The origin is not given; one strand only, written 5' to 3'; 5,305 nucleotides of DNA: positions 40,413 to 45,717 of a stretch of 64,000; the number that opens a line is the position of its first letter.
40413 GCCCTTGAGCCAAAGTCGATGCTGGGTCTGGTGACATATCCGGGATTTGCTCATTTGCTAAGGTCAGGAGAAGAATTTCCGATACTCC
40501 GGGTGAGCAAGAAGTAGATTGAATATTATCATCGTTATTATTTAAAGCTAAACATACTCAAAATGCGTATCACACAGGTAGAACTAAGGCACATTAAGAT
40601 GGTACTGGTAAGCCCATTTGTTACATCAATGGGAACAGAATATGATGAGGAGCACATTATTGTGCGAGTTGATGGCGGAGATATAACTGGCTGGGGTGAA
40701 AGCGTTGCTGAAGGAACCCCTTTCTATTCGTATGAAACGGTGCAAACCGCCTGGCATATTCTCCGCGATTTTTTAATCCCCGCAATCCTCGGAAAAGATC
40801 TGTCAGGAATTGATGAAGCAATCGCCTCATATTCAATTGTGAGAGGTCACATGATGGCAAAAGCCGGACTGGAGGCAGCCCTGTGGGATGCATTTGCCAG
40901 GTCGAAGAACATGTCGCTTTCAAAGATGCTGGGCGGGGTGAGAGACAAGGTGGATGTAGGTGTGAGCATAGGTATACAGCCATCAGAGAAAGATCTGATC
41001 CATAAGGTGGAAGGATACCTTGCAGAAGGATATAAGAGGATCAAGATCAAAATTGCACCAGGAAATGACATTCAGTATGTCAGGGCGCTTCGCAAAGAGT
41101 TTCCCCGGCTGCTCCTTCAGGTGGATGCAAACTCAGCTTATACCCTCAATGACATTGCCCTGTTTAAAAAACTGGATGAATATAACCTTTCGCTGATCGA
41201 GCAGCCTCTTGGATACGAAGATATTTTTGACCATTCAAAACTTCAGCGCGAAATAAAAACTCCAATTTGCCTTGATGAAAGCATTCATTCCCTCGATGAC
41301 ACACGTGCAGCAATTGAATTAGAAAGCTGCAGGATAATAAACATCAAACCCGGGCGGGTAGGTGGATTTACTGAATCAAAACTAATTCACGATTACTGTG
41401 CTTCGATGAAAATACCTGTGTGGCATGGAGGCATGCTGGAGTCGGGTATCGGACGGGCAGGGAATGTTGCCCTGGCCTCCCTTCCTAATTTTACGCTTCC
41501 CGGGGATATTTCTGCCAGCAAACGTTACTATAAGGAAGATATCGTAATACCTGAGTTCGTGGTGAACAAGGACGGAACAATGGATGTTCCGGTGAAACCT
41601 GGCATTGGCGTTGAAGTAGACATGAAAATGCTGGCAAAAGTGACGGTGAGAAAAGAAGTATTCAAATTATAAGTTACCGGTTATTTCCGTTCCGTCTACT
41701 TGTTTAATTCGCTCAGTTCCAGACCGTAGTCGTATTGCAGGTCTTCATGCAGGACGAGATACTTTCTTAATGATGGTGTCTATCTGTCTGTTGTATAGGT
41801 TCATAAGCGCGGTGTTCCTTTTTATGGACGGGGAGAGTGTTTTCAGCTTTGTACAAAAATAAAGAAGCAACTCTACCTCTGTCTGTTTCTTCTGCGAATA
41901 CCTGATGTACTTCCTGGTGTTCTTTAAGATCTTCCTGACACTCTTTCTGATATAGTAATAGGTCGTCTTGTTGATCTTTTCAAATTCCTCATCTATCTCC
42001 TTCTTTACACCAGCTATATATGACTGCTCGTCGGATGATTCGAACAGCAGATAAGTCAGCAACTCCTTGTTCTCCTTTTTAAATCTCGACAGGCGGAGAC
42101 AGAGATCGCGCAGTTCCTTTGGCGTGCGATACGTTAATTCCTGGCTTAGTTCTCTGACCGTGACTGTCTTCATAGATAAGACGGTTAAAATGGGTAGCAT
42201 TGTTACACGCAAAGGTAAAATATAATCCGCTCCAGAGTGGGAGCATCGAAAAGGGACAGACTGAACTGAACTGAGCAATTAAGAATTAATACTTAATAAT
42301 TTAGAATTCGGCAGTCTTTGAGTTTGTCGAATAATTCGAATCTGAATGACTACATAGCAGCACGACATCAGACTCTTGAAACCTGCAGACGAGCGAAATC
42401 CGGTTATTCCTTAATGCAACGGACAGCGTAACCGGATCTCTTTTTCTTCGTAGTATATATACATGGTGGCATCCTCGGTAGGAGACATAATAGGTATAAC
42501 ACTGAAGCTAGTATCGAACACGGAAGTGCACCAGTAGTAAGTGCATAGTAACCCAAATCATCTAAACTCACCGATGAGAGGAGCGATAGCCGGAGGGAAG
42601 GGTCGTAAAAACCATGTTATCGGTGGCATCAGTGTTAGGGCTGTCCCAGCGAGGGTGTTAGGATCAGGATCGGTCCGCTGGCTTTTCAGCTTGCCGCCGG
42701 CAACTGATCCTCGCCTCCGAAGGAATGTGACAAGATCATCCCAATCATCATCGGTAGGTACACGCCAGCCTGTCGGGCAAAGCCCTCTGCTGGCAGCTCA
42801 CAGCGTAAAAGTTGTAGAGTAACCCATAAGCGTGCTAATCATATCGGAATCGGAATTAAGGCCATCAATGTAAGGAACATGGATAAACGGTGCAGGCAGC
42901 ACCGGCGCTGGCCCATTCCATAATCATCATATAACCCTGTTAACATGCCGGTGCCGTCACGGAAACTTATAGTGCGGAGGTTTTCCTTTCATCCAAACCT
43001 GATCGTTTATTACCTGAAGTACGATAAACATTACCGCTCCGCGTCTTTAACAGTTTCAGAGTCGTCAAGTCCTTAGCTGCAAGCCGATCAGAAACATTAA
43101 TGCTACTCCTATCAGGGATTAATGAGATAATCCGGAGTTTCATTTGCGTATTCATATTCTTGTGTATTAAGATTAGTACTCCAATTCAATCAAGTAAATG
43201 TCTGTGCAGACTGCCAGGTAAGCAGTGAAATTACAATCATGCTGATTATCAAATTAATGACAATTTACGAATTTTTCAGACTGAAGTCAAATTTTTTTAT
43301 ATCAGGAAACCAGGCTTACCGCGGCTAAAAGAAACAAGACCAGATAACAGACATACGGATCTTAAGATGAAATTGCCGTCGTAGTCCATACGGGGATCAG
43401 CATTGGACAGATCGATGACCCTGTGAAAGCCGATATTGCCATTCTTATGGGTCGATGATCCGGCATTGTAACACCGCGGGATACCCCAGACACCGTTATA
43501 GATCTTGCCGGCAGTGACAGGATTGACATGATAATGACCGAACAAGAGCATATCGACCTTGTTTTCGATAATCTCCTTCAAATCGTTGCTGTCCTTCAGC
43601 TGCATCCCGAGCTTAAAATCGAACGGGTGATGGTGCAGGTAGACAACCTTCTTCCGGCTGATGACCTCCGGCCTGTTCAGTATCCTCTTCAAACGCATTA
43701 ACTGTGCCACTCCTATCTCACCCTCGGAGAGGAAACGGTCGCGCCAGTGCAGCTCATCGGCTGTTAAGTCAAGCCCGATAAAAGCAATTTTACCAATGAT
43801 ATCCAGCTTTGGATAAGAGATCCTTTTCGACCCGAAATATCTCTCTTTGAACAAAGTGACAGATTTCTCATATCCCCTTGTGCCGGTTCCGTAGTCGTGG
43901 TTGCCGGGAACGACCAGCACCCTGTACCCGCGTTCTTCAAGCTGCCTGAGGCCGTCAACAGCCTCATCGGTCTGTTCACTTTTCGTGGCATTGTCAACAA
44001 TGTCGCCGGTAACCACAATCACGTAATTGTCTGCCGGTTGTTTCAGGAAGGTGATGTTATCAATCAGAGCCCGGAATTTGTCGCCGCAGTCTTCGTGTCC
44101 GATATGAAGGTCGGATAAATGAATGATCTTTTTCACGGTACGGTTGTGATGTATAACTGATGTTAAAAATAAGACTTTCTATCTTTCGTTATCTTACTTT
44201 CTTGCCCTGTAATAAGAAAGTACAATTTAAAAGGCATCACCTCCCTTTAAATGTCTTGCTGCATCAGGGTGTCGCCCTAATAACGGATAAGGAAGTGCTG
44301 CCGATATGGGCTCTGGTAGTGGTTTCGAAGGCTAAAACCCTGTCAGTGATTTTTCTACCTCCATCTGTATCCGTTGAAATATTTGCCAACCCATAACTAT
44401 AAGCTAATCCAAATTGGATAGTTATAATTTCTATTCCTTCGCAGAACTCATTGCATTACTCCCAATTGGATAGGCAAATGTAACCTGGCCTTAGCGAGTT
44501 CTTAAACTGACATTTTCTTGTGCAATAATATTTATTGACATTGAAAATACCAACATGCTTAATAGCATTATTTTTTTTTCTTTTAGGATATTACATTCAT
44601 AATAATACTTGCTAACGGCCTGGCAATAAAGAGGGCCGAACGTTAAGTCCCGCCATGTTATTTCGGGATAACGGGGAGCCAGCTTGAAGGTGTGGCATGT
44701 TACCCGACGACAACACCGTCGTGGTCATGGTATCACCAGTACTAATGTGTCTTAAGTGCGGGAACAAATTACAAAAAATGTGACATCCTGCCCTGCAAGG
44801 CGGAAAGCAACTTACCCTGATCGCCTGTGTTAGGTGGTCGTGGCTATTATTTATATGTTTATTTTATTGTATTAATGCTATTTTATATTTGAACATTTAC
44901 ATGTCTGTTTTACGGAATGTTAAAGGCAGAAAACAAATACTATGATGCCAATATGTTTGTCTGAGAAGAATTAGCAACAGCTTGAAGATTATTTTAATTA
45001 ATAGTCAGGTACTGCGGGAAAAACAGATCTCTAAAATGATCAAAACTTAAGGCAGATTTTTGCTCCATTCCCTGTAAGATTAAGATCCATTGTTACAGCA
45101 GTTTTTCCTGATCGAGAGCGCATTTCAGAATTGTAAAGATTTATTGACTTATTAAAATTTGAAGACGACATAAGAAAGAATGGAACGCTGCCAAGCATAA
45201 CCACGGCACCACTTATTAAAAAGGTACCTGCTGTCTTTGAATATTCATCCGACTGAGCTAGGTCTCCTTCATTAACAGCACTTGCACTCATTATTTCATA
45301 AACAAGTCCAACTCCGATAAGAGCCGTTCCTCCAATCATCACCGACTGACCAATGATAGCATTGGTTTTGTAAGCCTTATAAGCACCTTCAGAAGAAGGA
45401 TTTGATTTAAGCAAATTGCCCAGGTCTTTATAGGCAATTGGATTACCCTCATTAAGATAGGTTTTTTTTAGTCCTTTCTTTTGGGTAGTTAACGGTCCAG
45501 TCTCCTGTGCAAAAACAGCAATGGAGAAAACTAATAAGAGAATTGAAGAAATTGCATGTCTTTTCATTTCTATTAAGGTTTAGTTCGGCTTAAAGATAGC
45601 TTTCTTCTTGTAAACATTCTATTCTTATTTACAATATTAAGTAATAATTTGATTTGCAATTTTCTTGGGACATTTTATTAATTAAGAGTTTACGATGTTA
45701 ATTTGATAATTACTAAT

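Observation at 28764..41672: SusC/SusD-headed operon built around cyanophycinase and isoaspartyl dipeptidase: candidate cyanophycin utilisation locus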

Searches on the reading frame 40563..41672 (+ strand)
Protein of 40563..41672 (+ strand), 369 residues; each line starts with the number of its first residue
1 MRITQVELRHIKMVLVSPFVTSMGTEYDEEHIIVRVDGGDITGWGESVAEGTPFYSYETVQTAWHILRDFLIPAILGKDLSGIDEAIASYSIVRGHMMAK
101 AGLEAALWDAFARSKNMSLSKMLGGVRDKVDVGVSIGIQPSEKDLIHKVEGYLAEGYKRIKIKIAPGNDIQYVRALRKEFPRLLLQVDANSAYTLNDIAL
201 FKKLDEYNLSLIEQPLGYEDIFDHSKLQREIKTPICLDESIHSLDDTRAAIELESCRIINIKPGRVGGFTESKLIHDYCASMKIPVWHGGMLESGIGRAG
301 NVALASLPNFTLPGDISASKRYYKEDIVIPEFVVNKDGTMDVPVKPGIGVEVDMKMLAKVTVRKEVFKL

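Call 34: search_solved_structures(query=window:40563-41672:+, max_evalue=1e-20)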
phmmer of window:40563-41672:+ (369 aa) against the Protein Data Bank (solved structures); distinct sequences matched with E-value up to 1e-20: 40.
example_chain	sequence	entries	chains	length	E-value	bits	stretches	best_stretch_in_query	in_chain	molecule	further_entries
1sja_A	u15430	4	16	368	1.7e-102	346.3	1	1-364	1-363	N-acylamino acid racemase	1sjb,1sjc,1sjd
4a6g_A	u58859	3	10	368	4.6e-102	344.9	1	1-364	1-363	N-ACYLAMINO ACID RACEMASE | N-succinylamino acid racemase | O-SUCCINYLBENZOATE SYNTHASE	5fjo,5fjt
7s8w_A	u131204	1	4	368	6.3e-102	344.4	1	1-364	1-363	N-succinylamino acid racemase/O-succinylbenzoate synthase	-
5fjr_A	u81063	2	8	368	1.6e-101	343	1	1-364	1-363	O-SUCCINYLBENZOATE SYNTHASE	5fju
5fjp_A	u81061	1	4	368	3.1e-101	342.1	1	1-364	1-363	O-SUCCINYLBENZOATE SYNTHASE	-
2zc8_A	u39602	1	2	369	4.5e-101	341.6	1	1-363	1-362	N-acylamino acid racemase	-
1wuf_A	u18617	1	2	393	1.2e-99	336.9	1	5-365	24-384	hypothetical protein lin2664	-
2ggj_A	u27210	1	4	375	1.2e-93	317.1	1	7-365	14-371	N-acylamino acid racemase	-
1r0m_A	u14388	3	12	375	1.2e-93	317.1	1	7-365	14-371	N-acylamino acid racemase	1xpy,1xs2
2fkp_A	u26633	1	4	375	3.2e-93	315.8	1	7-365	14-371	N-acylamino acid racemase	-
2ggg_A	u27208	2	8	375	4.5e-93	315.3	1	7-365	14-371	N-acylamino acid racemase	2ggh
2ggi_A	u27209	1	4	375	7.8e-92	311.2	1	7-365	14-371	N-acylamino acid racemase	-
1wue_A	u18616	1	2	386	1.9e-91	310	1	1-361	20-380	mandelate racemase/muconate lactonizing enzyme family protein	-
3qld_A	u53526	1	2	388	2e-66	227.6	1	8-356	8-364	Mandelate racemase/muconate lactonizing protein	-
3mwc_A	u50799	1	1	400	9.5e-57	195.8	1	2-357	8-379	Mandelate racemase/muconate lactonizing protein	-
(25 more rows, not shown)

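Call 41: search_protein_families(library=pfam, proteins=[window:40563-41672:+], max_evalue=0.001)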
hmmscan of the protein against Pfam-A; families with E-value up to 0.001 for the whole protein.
window:40563-41672:+ (369 aa): 2 families
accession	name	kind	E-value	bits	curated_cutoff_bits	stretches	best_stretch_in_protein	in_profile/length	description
PF13378.12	MR_MLE_C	-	3.9e-46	158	29.4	1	146-355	3-218/219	Enolase C-terminal domain-like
PF02746.21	MR_MLE_N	-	6.7e-18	65.4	22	1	10-124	8-117/117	Mandelate racemase / muconate lactonizing enzyme, N-terminal domain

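Call 44: search_protein_families(library=ncbifam, proteins=[window:40563-41672:+], max_evalue=0.001)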
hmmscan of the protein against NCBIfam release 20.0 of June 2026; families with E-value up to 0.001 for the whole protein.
window:40563-41672:+ (369 aa): 18 families
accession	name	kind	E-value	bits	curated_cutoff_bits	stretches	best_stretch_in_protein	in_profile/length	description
TIGR01928.1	menC_lowGC_arch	equivalog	1.2e-110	369.6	200.65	1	10-332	2-324/325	o-succinylbenzoate synthase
TIGR02534.1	mucon_cyclo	subfamily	8.7e-42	143.5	334.95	1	3-360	1-365/368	muconate/chloromuconate family cycloisomerase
NF043002.1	HProlDhtase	equivalog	2.1e-30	105.8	500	1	27-359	31-361/366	cis-3-hydroxy-L-proline dehydratase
NF042940.1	racemase_DgcA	equivalog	3e-27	95.7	400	1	9-306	4-286/323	N-acetyl-D-Glu racemase DgcA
NF041118.1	A_G_epim_Thtga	equivalog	1.9e-26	93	500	1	1-305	1-306/341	L-Ala-D/L-Glu epimerase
NF047820.1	TalGalacDh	equivalog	4.1e-26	91.8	500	1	73-276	74-291/371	L-talarate/galactarate dehydratase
NF010624.0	PRK14017.1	equivalog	2.1e-22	79.7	311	1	36-361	22-361/382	galactonate dehydratase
NF043051.1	ManoateDhtManD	equivalog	1.2e-19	70.4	550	2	188-363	211-386/403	D-mannonate dehydratase ManD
NF040866.1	AraD_Arch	equivalog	1.3e-19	70.5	650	1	94-360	97-369/372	arabinonate dehydratase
TIGR01927.1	menC_gam_Gplu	equivalog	1.1e-18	67.6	130.55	1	11-306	3-280/307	o-succinylbenzoate synthase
NF040790.2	glucon_galact_dh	equivalog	1.7e-18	66.6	750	1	96-364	90-373/390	bifunctional D-gluconate/D-galactonate dehydratase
NF011654.0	PRK15072.1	subfamily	6.8e-18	64.7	430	2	198-362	222-386/404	D-galactonate dehydratase family protein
NF011708.0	PRK15129.1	equivalog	1.8e-17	63.3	343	1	14-308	12-291/321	L-Ala-D/L-Glu epimerase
NF002782.0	PRK02901.1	equivalog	3.9e-16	59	288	1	104-363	55-306/328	o-succinylbenzoate synthase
NF002739.0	PRK02714.1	equivalog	8e-16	58.4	259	1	6-305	5-287/320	o-succinylbenzoate synthase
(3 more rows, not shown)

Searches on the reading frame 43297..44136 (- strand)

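Call 41: search_protein_families(library=pfam, proteins=[window:43297-44136:-], max_evalue=0.001)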
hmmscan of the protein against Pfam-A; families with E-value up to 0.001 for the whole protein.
window:43297-44136:- (279 aa): 2 families
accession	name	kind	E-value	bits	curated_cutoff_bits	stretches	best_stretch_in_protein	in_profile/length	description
PF00149.33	Metallophos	-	1.4e-18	68.4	21.5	1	3-204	2-190/191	Calcineurin-like phosphoesterase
PF12850.12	Metallophos_2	-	2.6e-07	31.2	27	1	3-229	2-136/154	Calcineurin-like phosphoesterase superfamily domain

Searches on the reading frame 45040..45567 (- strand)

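Call 41: search_protein_families(library=pfam, proteins=[window:45040-45567:-], max_evalue=0.001)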
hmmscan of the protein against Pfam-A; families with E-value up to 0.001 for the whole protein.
window:45040-45567:- (175 aa): 1 family
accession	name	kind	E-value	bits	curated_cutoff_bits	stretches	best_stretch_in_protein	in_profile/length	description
PF04505.17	CD225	-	0.00062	20.3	27.1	1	86-127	23-64/68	Interferon-induced transmembrane protein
